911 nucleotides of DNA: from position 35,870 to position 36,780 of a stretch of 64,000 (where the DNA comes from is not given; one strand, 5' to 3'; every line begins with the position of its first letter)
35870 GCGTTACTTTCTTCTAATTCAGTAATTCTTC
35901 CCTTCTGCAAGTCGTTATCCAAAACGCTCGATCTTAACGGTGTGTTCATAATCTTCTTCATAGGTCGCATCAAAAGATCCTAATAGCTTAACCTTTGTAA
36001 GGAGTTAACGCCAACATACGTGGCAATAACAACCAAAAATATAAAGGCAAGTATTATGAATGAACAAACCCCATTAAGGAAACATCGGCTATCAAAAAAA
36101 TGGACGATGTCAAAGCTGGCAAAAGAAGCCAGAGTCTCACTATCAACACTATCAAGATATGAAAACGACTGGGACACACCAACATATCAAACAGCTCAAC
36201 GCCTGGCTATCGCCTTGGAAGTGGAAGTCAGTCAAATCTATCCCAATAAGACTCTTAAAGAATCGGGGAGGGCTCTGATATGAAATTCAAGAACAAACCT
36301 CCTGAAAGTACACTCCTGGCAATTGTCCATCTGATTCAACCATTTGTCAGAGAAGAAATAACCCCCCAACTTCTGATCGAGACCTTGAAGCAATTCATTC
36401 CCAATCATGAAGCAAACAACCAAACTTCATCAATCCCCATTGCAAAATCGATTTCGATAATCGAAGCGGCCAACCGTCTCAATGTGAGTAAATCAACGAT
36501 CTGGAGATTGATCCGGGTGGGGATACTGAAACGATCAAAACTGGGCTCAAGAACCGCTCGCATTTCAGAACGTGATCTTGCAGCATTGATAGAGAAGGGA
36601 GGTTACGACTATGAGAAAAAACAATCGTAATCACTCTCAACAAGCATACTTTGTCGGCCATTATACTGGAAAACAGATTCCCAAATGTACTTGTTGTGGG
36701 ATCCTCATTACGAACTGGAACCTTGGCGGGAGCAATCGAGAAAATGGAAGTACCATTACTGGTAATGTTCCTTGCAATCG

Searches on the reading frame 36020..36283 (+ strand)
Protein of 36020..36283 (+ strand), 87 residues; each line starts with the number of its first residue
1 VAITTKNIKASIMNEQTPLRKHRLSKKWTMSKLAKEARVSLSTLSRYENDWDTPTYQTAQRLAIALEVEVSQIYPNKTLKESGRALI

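Call 5: search_protein_families(library=pfam, proteins=[window:36020-36283:+], max_evalue=0.1)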
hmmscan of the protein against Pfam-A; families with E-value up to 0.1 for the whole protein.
window:36020-36283:+ (87 aa): 9 families
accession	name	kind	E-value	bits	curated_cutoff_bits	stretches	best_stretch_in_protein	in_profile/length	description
PF01381.28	HTH_3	-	8e-12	45.5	23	1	19-71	1-53/55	Helix-turn-helix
PF13560.12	HTH_31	-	3e-07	31.1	27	1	19-69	6-57/64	Helix-turn-helix domain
PF12844.13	HTH_19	-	8.6e-06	26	30.2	1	19-68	4-53/64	Helix-turn-helix domain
PF13693.12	HTH_35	-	0.00015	22.1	25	1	26-81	14-66/75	Winged helix-turn-helix DNA-binding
PF13443.12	HTH_26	-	0.00029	21.5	22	1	24-73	7-57/63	Cro/C1-type HTH DNA-binding domain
PF13413.12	HTH_25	-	0.0023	18.2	24.6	1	19-51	2-34/62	Helix-turn-helix domain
PF02796.21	HTH_7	-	0.01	16.4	23.8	1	23-51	17-45/45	Helix-turn-helix domain of resolvase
PF00356.27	LacI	-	0.03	14.6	27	1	29-50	1-22/46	Bacterial regulatory proteins, lacI family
PF00165.29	HTH_AraC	-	0.043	14.4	26.6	0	22-46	3-27/42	Bacterial regulatory helix-turn-helix proteins, AraC family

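Call 7: search_protein_families(library=phrogs, proteins=[window:36020-36283:+], max_evalue=0.01)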
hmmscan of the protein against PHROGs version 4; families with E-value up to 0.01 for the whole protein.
window:36020-36283:+ (87 aa): 14 families
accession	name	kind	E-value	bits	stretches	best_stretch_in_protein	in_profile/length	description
phrog_3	-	transcription regulation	7.3e-12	46.8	1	8-78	82-150/430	transcriptional repressor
phrog_5823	-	transcription regulation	1.4e-08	35.4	1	16-81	8-74/404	transcriptional regulator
phrog_8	-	transcription regulation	4.8e-08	33.8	1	17-71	79-133/346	transcriptional regulator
phrog_2439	-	transcription regulation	1.8e-07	31.4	1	17-72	10-65/367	transcriptional regulator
phrog_769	-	transcription regulation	3.4e-07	31.2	1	25-83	22-77/89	transcriptional repressor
phrog_4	-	transcription regulation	2e-05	24.7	1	13-76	130-194/400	transcriptional repressor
phrog_7241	-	transcription regulation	4.4e-05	24.5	1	8-72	56-119/122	transcriptional regulator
phrog_2104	-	unknown function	5.1e-05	24.4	1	15-67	40-92/103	-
phrog_2328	-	transcription regulation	0.0012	19.6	1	19-70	20-71/128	transcriptional repressor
phrog_2967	-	transcription regulation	0.0018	18.8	1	19-72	15-68/225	transcriptional regulator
phrog_4031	-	unknown function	0.0019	17.7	1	18-83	522-586/626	-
phrog_1373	-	transcription regulation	0.0034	18.4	1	22-76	71-125/166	transcriptional regulator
phrog_6962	-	unknown function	0.0039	18.4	1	19-60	6-47/73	-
phrog_9103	-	transcription regulation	0.0042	18.1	1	31-68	26-62/78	transcriptional repressor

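Call 22: search_protein_families(library=ncbifam, proteins=[window:36020-36283:+], max_evalue=0.01)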
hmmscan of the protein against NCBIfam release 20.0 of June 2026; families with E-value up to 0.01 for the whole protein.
window:36020-36283:+ (87 aa): 8 families
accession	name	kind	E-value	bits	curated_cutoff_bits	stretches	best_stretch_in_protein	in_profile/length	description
NF041951.1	phage_RstR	subfamily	1.1e-08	35.3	80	1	13-76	1-64/108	RstR family transcriptional repressor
NF007271.0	PRK09726.1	equivalog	4.1e-06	26.7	79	1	22-71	20-69/88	type II toxin-antitoxin system antitoxin HipB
TIGR00270.2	TIGR00270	equivalog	1.6e-05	24.7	110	1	17-80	78-141/159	multiprotein bridging factor aMBF1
NF003162.0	PRK04140.1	equivalog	2.3e-05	23.6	263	1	18-70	130-182/317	transcriptional regulator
NF047948.1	male_kill_WMK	equivalog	2.8e-05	23.7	300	1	19-81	10-73/300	WO male-killing family protein Wmk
NF007257.0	PRK09706.1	subfamily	0.0014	18.5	101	1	19-68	10-59/135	transcriptional repressor DicA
NF046032.1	TransRegSlrRBacil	equivalog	0.0017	18.5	250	1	20-79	7-67/149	HTH-type transcriptional regulator SlrR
NF041677.1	trans_regClgR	equivalog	0.0034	17.4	170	1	19-74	13-68/113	transcriptional regulator ClgR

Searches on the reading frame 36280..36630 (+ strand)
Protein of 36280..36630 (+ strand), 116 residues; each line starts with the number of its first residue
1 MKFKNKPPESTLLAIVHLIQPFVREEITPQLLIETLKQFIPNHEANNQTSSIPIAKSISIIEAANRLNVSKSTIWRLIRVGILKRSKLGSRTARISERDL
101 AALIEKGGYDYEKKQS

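Call 5: search_protein_families(library=pfam, proteins=[window:36280-36630:+], max_evalue=0.1)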
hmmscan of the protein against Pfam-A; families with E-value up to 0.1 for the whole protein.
window:36280-36630:+ (116 aa): 12 families
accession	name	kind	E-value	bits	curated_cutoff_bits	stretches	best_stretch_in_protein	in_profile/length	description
PF12728.13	HTH_17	-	8.6e-10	39.2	27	1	59-107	3-50/51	Helix-turn-helix domain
PF21517.3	HTH_Tnp_Tc3_2_like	-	0.00075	19.9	27.2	1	56-79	15-38/40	Transposable element Tc3 transposase, HTH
PF13542.12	HTH_Tnp_ISL3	-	0.0074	16.2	27.4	1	56-78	26-47/51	Helix-turn-helix domain of transposase family ISL3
PF00126.33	HTH_1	-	0.0094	16.3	26.6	1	54-79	10-35/60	Bacterial regulatory helix-turn-helix protein, lysR family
PF13412.12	HTH_24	-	0.0098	15.9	21.9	1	58-79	18-39/48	Winged helix-turn-helix DNA-binding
PF05225.22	HTH_psq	-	0.011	15.9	20.4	1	57-81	16-40/45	helix-turn-helix, Psq domain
PF08279.18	HTH_11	-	0.02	15.2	25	1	61-78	19-36/55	HTH domain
PF13384.12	HTH_23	-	0.022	15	24.6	1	58-79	18-39/50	Homeodomain-like domain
PF08220.18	HTH_DeoR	-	0.03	14.5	21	0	57-76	14-33/57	DeoR-like helix-turn-helix domain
PF00376.29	MerR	-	0.036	14.3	28.2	1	59-86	1-28/38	MerR family regulatory protein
PF07453.19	NUMOD1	-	0.04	14.6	22.8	1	59-78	18-37/37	NUMOD1 domain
PF13309.12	HTH_22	-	0.067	13.7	29.6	0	59-79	43-63/63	HTH domain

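Call 7: search_protein_families(library=phrogs, proteins=[window:36280-36630:+], max_evalue=0.01)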
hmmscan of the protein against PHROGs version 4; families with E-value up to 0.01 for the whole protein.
window:36280-36630:+ (116 aa): 3 families
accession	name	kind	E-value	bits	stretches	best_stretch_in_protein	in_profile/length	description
phrog_66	-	integration and excision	3.9e-09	37.7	1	37-114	73-150/412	excisionase and transcriptional regulator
phrog_2907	-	integration and excision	4.4e-05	24.9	1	56-105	5-55/117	excisionase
phrog_1877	-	DNA, RNA and nucleotide metabolism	0.0061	17.5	1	58-106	61-108/129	DNA binding protein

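Call 22: search_protein_families(library=ncbifam, proteins=[window:36280-36630:+], max_evalue=0.01)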
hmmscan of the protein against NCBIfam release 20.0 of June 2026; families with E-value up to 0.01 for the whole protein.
window:36280-36630:+ (116 aa): 2 families
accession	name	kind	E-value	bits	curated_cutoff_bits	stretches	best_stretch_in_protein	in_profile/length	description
TIGR01764.1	excise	domain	6.2e-09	36.1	28.8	1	58-106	2-49/49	excisionase family DNA-binding protein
NF038291.1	rep_pAB02_ORF2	subfamily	0.0033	17.8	85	1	56-89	1-34/172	plasmid replication DNA-binding protein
